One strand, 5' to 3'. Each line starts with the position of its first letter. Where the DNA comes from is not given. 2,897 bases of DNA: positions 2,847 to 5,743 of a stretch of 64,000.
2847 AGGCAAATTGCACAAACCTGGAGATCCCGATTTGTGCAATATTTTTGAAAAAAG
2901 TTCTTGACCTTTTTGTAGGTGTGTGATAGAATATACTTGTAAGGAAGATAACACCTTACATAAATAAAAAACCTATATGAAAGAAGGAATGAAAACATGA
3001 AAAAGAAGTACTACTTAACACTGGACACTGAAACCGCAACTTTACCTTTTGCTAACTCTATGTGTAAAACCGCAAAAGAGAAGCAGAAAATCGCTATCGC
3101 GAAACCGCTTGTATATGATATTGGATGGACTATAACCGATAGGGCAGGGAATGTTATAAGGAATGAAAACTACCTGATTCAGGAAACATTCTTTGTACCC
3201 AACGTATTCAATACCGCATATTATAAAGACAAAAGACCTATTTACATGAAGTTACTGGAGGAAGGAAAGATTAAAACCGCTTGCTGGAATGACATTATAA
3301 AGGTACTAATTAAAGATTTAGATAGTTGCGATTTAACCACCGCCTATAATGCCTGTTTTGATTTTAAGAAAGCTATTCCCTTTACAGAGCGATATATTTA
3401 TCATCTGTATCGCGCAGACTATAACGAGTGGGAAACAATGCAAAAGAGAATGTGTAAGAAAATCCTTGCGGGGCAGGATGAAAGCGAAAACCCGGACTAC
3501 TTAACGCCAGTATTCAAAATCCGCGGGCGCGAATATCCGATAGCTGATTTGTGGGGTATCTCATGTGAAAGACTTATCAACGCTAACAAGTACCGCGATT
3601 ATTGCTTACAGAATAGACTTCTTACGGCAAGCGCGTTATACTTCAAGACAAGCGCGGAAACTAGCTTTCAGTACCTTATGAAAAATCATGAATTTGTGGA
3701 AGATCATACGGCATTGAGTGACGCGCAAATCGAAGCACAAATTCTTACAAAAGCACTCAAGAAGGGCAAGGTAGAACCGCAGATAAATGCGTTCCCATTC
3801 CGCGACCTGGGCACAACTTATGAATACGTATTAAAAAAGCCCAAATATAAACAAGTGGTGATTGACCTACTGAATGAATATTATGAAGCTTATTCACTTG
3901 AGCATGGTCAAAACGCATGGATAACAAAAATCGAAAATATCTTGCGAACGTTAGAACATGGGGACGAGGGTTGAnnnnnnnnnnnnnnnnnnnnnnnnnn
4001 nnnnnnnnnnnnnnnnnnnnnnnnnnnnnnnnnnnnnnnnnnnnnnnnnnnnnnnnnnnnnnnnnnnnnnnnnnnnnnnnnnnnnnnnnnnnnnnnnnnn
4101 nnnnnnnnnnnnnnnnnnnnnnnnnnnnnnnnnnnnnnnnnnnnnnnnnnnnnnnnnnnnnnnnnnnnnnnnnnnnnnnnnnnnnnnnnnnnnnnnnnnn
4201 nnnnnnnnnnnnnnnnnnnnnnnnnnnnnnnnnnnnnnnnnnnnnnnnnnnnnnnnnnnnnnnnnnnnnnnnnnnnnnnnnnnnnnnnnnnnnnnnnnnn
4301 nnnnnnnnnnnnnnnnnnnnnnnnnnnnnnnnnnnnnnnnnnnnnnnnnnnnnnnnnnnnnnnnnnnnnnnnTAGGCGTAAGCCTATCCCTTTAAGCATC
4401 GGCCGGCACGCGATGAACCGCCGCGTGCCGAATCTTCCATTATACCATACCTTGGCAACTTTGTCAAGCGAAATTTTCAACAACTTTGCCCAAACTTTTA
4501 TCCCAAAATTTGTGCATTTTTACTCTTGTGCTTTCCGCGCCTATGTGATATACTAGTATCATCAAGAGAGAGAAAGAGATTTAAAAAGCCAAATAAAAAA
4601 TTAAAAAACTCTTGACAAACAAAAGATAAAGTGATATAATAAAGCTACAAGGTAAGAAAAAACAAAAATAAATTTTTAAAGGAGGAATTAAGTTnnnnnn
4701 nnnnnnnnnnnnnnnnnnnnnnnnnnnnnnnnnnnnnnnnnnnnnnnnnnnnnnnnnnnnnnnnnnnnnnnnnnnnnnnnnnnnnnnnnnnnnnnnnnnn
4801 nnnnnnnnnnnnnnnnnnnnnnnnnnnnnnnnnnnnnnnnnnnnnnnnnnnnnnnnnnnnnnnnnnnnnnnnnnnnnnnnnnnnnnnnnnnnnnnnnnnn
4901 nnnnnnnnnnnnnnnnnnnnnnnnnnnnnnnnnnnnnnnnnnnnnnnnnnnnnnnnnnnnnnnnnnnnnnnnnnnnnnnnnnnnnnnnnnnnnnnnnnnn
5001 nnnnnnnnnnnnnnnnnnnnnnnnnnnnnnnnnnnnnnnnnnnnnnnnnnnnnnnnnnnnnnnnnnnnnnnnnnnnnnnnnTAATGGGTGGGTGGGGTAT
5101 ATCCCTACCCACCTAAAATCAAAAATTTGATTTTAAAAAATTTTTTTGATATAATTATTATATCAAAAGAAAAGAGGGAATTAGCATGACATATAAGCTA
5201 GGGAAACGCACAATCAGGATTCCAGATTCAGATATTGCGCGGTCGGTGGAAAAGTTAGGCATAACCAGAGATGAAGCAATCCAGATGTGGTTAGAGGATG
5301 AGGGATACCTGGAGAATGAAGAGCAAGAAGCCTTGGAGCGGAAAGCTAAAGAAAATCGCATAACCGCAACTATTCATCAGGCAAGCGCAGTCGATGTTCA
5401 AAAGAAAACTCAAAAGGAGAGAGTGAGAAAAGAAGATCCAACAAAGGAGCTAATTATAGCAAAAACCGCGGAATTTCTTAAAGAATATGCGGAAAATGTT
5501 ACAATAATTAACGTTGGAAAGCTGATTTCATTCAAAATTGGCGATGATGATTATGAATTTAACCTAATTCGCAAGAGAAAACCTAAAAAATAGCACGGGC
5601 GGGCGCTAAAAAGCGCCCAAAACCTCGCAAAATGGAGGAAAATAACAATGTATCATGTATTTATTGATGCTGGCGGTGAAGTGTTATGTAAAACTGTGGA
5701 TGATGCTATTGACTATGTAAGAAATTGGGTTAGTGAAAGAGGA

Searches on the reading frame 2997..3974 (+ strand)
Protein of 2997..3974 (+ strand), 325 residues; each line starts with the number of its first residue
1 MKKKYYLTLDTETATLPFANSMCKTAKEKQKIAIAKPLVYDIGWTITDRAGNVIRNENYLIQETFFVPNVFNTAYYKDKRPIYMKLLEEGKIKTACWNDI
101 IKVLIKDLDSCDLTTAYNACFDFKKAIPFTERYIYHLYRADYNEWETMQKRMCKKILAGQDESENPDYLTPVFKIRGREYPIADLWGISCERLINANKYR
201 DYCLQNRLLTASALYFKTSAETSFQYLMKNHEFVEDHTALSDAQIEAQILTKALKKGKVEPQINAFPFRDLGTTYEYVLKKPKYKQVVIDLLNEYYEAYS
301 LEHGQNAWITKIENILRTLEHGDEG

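Call 12: search_protein_families(library=phrogs, proteins=[window:2997-3974:+])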
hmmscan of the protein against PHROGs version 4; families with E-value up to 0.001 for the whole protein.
window:2997-3974:+ (325 aa): 1 family
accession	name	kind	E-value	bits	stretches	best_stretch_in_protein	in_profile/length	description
phrog_20187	-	unknown function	8.4e-29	101.9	2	178-261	153-235/272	-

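Call 15: find_related_loci(query=window:2997-3974:+, collection=viral_contigs, flank=10000)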
Query window:2997-3974:+ (325 aa) in viral_contigs; peptide patterns used: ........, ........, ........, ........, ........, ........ (x = any residue, [..] = any of these).
1 stretches matched a pattern, but none encodes a relative of the query by tblastn (E <= 1e-3).

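Call 26: search_protein_families(library=pfam, proteins=[window:2997-3974:+], max_evalue=0.01)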
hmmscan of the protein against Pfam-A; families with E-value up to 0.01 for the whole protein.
window:2997-3974:+ (325 aa): 0 families

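Call 37: find_homologous_proteins(query=window:2997-3974:+, max_evalue=0.001)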
Query window:2997-3974:+ (325 aa): 2499 proteins with E <= 0.001 among 3658 candidates; the best 120 are listed.
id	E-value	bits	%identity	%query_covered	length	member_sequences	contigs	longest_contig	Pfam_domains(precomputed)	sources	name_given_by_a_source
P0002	4.7e-220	747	100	100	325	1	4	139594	-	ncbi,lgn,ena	-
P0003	1.3e-189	647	85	100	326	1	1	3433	-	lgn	-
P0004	1.3e-186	637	83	100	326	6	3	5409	-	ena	-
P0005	2.0e-179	614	82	100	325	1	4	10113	-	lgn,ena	-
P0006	1.9e-155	535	74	98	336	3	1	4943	-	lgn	-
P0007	2.2e-155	535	75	92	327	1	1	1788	-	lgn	-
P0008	4.4e-155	534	71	97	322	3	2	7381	-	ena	-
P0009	7.2e-154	530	71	98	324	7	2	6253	-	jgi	jgi:hypothetical protein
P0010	1.5e-153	529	77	91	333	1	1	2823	-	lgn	-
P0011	2.9e-153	528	73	98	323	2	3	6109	-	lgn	-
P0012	1.2e-152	526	75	93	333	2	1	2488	-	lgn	-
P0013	1.9e-152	525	72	95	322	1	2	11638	-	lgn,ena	-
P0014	3.8e-152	524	78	91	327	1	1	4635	-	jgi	jgi:hypothetical protein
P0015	8.2e-152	523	70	100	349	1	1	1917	-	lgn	-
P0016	1.3e-151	522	70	98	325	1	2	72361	-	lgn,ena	-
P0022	1.9e-150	519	75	91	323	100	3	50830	-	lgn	-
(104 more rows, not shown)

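Call 38: find_encoding_contigs(protein=P0005, flank=10000, max_places=3)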
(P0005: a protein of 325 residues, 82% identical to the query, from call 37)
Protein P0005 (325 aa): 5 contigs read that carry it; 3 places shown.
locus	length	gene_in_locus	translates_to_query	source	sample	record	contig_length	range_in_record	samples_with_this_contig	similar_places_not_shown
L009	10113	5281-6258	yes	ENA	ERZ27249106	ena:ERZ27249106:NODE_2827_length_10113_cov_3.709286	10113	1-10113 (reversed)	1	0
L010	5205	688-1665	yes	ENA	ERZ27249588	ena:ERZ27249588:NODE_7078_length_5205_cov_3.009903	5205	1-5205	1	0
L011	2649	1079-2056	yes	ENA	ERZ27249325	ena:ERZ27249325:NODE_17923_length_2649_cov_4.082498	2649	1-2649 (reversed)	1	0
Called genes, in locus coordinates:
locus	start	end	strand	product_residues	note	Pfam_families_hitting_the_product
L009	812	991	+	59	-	-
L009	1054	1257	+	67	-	-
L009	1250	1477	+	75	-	-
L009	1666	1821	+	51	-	-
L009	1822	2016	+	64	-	-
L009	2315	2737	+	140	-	-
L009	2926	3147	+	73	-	-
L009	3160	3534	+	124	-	-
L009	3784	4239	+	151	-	-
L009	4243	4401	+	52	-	-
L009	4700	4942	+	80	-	-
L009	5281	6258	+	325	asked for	-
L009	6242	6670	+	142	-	-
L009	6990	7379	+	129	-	-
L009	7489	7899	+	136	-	-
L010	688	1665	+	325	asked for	-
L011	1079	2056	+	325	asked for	-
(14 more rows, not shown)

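Call 39: find_encoding_contigs(protein=P0016, flank=10000, max_places=2)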
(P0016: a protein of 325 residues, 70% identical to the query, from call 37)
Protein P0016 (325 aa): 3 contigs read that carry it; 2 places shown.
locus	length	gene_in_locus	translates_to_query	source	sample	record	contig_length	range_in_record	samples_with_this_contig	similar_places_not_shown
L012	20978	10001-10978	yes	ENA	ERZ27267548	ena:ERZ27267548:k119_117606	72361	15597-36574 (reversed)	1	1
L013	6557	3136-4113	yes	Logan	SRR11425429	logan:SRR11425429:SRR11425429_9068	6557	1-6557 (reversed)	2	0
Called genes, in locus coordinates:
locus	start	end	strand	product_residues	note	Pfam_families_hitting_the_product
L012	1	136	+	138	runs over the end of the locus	PF22751:DUF488-N3a (faint)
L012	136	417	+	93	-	-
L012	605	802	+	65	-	-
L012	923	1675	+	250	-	PF10881:DUF2726 (weak)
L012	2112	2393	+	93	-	-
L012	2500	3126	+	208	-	-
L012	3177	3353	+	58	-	-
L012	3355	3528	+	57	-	-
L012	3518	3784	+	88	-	-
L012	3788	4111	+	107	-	-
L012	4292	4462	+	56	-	-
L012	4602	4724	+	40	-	-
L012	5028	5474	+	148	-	-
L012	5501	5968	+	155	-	-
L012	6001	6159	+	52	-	-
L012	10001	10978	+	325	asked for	-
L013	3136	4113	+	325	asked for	-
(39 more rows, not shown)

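Call 40: find_encoding_contigs(protein=P0022, flank=10000, max_places=2)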
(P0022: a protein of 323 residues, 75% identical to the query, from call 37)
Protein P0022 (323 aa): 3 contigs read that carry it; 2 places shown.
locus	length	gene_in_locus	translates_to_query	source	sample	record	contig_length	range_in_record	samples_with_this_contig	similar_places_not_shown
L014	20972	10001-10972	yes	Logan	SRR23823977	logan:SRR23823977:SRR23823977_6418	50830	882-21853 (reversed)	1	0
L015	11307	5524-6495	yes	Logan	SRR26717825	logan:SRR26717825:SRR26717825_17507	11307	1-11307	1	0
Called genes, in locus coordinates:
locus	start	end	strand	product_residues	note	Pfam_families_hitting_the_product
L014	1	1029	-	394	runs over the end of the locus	PF27269:YonG_N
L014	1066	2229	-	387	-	-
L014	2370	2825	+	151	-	-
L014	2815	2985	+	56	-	-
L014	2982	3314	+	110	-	-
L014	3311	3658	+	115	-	PF10686:YAcAr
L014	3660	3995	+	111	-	-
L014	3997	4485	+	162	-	-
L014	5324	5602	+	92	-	-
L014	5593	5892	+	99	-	-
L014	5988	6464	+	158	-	-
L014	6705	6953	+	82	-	-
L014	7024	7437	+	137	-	-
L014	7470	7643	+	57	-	-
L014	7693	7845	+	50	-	-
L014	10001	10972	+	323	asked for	-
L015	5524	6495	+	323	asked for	-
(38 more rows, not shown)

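Call 45: find_related_loci(query=A2, collection=metagenome_contigs, flank=8000)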
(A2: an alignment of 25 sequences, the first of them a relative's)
Query A2 (325 aa) in metagenome_contigs; peptide patterns used: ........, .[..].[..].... (x = any residue, [..] = any of these).
264 stretches matched a pattern; 115 encode a relative of the query (tblastn E <= 1e-3); the best 80 are kept; 80 distinct loci.
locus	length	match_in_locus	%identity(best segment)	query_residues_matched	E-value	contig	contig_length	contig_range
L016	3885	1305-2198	74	1-297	7e-160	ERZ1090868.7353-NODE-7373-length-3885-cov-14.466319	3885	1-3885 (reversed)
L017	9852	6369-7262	74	1-297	3e-154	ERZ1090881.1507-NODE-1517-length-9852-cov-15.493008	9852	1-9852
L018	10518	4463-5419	70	1-319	2e-152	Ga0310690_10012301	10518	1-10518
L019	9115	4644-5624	69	2-319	8e-152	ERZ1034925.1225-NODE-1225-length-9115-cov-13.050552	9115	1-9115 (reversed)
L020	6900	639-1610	69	1-323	1e-151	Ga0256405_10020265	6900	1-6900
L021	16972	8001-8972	69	1-323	2e-149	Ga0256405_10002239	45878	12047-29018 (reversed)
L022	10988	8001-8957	68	1-319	1e-148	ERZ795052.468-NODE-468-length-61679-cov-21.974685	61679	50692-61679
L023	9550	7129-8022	72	1-297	2e-146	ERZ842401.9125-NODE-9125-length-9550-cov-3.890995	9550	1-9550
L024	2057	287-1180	69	1-298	2e-156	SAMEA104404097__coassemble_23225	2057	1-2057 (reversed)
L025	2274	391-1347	67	1-319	1e-154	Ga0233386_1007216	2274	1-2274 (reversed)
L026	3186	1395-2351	66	1-321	2e-150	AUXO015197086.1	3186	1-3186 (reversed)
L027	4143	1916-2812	70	1-297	1e-147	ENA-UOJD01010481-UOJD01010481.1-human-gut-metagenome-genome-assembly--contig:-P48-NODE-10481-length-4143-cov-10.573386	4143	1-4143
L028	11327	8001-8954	65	1-319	3e-142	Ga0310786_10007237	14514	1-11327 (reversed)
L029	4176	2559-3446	70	1-295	3e-144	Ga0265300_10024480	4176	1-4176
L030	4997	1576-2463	70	1-295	1e-142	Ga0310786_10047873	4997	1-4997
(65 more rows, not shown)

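Call 46: find_related_loci(query=A2, collection=viral_contigs, flank=8000)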
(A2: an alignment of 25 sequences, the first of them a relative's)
Query A2 (325 aa) in viral_contigs; peptide patterns used: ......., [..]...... (x = any residue, [..] = any of these).
134 stretches matched a pattern; 71 encode a relative of the query (tblastn E <= 1e-3); 71 distinct loci.
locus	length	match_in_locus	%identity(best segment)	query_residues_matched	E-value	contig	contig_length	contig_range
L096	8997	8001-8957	68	1-319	2e-148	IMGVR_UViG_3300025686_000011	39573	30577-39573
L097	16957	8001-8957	68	1-319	2e-148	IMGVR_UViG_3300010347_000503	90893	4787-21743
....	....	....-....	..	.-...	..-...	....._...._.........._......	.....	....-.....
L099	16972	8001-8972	62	1-323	9e-137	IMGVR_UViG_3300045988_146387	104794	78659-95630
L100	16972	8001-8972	62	1-323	6e-137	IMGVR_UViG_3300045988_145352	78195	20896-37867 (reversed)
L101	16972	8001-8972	62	1-323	7e-137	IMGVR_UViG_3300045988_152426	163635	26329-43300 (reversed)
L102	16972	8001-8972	62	1-323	2e-136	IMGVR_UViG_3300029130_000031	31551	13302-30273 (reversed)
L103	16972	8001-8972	62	1-323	9e-137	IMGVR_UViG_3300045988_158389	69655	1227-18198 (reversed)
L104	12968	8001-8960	62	1-320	1e-133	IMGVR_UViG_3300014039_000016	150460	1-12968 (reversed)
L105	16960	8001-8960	62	1-320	3e-132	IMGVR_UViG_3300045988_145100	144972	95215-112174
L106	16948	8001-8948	63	1-319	6e-131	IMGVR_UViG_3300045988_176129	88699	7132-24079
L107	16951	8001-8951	58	1-320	4e-126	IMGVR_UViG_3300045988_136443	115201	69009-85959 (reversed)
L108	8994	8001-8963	57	2-320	1e-114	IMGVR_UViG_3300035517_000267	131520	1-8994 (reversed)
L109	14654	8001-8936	56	3-319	7e-114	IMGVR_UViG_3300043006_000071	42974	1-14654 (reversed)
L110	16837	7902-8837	56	3-319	7e-114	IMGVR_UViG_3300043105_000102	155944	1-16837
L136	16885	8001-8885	72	2-295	1e-146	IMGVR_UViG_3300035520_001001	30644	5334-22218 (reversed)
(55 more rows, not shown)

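Call 60: find_encoding_contigs(protein=P0004, flank=10000, max_places=4)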
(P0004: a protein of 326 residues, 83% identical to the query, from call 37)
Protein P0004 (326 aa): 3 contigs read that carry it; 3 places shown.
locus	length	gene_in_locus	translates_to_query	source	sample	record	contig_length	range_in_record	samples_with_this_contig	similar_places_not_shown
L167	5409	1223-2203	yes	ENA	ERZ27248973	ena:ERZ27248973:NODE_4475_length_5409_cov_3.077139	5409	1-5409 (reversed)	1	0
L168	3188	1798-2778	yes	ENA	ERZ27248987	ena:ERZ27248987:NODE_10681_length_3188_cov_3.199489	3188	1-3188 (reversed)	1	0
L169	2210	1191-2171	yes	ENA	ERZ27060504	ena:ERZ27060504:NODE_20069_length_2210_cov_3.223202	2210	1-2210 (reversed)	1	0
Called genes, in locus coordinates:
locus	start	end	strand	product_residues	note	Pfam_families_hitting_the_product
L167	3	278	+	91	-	?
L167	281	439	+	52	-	-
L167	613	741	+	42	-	-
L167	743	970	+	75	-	-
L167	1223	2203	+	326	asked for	-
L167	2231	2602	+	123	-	-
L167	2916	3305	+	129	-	-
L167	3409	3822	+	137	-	-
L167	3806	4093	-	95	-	-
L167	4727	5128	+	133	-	-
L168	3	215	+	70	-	?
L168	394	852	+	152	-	-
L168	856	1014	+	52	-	-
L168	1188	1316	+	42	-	-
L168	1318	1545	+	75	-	-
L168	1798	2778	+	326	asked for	-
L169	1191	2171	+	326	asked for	-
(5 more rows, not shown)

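Call 61: find_encoding_contigs(protein=P0003, flank=10000, max_places=3)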
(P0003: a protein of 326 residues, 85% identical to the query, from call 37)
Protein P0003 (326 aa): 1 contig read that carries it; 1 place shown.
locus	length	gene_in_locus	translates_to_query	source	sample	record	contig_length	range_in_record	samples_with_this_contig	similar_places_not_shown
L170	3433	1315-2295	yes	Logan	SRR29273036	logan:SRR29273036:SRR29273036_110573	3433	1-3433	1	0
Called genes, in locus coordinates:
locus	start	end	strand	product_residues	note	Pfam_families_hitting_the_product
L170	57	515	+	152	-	-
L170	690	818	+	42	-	-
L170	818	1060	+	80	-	-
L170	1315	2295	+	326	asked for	-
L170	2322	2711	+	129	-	-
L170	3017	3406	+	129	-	-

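Call 96: search_solved_structures(query=A2, max_evalue=1)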
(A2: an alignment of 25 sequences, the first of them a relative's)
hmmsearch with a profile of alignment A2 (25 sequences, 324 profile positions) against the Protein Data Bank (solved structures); distinct sequences matched with E-value up to 1: 1.
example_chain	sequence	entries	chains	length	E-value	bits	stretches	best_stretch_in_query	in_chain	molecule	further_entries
8enb_A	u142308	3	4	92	0.44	12.8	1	89-154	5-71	Bursicon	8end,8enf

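Call 112: search_protein_families(library=pfam, proteins=[L136:10619-11533:-, L104:11311-11955:-], max_evalue=0.01)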
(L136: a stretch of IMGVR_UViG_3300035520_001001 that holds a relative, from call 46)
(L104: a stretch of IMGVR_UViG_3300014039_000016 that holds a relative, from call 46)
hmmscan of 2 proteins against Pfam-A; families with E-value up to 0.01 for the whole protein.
L136:10619-11533:- (304 aa): 0 families

L104:11311-11955:- (214 aa): 0 families

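Call 115: find_related_loci(query=A2, collection=genome_contigs, flank=6000)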
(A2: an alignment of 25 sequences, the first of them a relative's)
Query A2 (325 aa) in genome_contigs; peptide patterns used: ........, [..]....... (x = any residue, [..] = any of these).
40 stretches matched a pattern; 9 encode a relative of the query (tblastn E <= 1e-3); 9 distinct loci.
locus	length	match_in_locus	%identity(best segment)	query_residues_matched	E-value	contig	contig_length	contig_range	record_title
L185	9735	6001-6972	63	1-323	2e-138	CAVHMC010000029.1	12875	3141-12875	Oscillospiraceae bacterium isolate H07682-L1_cleanbin_000041 genome assembly, contig: Spades_H07682-L1_contig_3823, whol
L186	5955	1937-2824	63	2-294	9e-125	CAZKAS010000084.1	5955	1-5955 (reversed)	MAG TPA_asm: uncultured Muribaculaceae bacterium isolate SRP313737_co1_50 genome assembly, contig: NODE_18666_length_595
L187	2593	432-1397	57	2-321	3e-130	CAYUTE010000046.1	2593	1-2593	MAG TPA_asm: uncultured Eubacteriales bacterium isolate SRP330255_co2_185 genome assembly, contig: k141_10127, whole gen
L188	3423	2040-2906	49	2-287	1e-93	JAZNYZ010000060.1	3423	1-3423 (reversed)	MAG: Acutalibacteraceae bacterium isolate T1900044773_TS20190239.MAGScoT_cleanbin_000011 SGB_2458_k141_1760867, whole ge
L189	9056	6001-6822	48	6-279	1e-89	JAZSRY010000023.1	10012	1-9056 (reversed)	MAG: Oscillospiraceae bacterium isolate T1900044535_TS20190001.MAGScoT_cleanbin_000012 SGB_5_k141_2170768, whole genome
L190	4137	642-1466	49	4-278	6e-90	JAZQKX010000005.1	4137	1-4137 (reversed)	MAG: Acutalibacteraceae bacterium isolate T1900044612_TS20190078.MAGScoT_cleanbin_000013 SGB_813_k141_96709, whole genom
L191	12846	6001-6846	51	2-283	2e-96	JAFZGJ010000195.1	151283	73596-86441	MAG: Lachnospiraceae bacterium isolate RGIG7742 Water_buffalos_Rectum-4__c308076, whole genome shotgun sequence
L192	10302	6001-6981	69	2-319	2e-152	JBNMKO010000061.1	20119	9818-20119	MAG: Eubacteriales bacterium isolate CM_BacCAG1528.41 k141_233979_length_20119_cov_17.0000, whole genome shotgun sequenc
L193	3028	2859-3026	48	1-60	1e-14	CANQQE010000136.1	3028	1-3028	MAG: uncultured Muribaculaceae bacterium isolate Lapin-011__bin93 genome assembly, contig: Lapin-011__NODE_46536_length_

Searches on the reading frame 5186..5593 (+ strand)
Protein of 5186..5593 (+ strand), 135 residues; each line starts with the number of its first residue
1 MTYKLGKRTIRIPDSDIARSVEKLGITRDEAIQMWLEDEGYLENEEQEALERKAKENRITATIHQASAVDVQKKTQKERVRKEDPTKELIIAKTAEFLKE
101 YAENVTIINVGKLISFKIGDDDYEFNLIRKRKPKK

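Call 26: search_protein_families(library=pfam, proteins=[window:5186-5593:+], max_evalue=0.01)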
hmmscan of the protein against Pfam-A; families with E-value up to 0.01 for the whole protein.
window:5186-5593:+ (135 aa): 0 families

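Call 87: find_homologous_proteins(query=window:5186-5593:+, max_evalue=1e-20)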
Query window:5186-5593:+ (135 aa): 976 proteins with E <= 1e-20 among 1112 candidates; the best 120 are listed.
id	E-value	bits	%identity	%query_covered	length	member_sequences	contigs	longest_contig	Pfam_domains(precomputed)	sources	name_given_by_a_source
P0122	9.4e-79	279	100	100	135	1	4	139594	-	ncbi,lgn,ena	-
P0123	1.4e-65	237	82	100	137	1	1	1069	-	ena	-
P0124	1.9e-65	237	82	100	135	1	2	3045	-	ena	-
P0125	3.0e-65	236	84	100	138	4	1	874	-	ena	-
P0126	5.2e-65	235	81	100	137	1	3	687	-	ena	-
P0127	5.3e-65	235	81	100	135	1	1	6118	-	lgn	-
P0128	7.7e-65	235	81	100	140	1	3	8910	-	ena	-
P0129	8.2e-65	234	83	100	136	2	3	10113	-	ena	-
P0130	1.5e-64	234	82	100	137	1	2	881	-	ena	-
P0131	2.1e-64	233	81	100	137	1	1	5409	-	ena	-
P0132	4.2e-64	232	81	100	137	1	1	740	-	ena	-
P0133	1.9e-63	230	81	100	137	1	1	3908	-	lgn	-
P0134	9.9e-62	225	80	100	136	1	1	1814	-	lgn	-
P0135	1.3e-61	224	80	100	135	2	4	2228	-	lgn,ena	-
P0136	8.6e-59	215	76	100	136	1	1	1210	-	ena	-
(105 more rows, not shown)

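Call 88: find_encoding_contigs(protein=P0128, flank=6000, max_places=4)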
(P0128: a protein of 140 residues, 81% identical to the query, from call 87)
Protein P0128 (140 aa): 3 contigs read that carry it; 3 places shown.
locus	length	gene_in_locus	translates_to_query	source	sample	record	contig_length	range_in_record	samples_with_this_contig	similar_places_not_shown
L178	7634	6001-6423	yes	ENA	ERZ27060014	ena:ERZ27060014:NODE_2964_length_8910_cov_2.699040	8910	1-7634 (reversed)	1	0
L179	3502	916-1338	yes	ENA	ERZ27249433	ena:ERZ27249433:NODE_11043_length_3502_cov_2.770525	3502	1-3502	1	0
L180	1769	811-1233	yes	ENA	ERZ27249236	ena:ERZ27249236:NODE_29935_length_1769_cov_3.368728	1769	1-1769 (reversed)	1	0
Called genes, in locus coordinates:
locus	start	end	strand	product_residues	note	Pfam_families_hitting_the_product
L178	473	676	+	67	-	-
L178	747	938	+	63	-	-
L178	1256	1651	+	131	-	-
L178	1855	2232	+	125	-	-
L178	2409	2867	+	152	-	-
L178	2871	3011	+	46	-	-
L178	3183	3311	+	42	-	-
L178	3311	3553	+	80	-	-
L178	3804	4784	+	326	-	-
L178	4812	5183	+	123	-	-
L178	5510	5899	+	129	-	-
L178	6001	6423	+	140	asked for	-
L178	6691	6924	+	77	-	-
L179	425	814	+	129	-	-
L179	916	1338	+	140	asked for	-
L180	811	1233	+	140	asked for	-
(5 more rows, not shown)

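Call 89: find_encoding_contigs(protein=P0127, flank=6000, max_places=3)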
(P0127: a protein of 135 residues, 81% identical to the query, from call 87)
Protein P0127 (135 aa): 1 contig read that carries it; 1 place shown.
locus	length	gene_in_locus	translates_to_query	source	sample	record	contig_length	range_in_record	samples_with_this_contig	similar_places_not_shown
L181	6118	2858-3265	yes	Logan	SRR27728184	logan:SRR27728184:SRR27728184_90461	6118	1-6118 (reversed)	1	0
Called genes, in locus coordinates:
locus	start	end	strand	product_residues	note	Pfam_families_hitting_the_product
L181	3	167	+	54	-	?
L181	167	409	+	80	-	-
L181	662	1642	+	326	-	-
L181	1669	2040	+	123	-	-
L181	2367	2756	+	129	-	-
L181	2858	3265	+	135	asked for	-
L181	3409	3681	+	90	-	-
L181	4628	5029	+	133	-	-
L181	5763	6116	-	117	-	?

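Call 90: find_encoding_contigs(protein=P0133, flank=6000, max_places=3)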
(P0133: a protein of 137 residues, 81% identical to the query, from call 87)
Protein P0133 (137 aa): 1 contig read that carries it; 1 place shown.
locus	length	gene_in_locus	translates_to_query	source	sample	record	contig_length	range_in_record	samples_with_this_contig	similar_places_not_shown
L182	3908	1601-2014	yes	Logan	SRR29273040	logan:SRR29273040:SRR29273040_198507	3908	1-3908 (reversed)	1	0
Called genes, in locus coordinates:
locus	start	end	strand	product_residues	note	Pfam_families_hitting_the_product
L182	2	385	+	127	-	?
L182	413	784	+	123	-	-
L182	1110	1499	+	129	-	-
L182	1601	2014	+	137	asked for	-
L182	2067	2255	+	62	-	-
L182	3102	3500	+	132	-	-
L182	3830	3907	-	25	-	?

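Call 91: find_encoding_contigs(protein=P0124, flank=6000, max_places=3)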
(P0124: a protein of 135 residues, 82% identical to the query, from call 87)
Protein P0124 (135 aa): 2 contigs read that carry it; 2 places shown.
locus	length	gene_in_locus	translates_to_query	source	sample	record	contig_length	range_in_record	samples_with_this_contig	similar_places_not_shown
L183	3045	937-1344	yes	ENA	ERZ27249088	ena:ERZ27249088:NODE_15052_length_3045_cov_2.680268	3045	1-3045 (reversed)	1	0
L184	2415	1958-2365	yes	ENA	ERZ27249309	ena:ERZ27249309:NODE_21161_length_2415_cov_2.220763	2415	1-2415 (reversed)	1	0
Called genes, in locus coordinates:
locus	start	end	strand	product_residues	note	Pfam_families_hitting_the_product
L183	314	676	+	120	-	-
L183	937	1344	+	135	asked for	-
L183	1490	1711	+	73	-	-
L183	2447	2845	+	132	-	-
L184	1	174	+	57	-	?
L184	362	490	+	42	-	-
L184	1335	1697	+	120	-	-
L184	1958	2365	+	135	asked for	-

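Call 98: search_protein_families(library=phrogs, proteins=[window:5186-5593:+], max_evalue=0.01)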
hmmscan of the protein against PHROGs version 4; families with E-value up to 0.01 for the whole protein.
window:5186-5593:+ (135 aa): 0 families
